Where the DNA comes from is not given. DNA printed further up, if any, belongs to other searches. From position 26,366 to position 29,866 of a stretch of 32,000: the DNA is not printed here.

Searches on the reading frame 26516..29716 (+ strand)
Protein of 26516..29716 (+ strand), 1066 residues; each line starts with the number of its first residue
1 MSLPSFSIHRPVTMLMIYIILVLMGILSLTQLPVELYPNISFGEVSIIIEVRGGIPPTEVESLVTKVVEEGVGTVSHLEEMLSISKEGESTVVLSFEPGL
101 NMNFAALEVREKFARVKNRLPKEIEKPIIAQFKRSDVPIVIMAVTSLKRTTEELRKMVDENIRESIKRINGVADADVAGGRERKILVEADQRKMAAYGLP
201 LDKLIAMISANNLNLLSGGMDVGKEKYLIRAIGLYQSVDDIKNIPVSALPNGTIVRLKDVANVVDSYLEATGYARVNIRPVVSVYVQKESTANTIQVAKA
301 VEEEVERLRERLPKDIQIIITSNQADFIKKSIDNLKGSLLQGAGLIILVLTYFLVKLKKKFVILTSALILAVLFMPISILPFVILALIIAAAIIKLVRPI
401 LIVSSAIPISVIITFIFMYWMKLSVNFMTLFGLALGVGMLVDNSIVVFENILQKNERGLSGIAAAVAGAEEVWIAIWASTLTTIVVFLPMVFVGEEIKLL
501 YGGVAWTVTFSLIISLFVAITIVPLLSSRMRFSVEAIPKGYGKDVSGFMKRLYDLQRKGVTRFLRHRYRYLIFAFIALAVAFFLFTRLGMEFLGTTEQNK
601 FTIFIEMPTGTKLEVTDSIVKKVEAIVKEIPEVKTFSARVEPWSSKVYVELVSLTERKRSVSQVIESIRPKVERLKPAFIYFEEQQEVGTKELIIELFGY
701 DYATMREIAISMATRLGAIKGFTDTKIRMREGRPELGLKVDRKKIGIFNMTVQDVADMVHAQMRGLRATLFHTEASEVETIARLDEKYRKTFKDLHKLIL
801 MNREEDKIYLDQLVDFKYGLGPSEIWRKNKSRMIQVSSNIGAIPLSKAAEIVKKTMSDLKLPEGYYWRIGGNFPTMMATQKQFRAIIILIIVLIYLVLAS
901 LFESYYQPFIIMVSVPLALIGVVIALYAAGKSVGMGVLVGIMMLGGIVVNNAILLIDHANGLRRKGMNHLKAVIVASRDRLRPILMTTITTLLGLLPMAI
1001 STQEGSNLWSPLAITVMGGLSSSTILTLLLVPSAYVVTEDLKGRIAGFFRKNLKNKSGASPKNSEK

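Call 94: search_protein_families(library=pfam, proteins=[window:26516-29716:+])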
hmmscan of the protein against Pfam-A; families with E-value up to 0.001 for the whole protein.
window:26516-29716:+ (1066 aa): 2 families
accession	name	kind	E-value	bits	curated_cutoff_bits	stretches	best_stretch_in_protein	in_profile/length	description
PF00873.25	ACR_tran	-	1.3e-229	765.1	28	2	383-1037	341-1019/1021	AcrB/AcrD/AcrF family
PF03176.21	MMPL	-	0.00048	19.6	20.5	1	850-1037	108-301/333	MMPL family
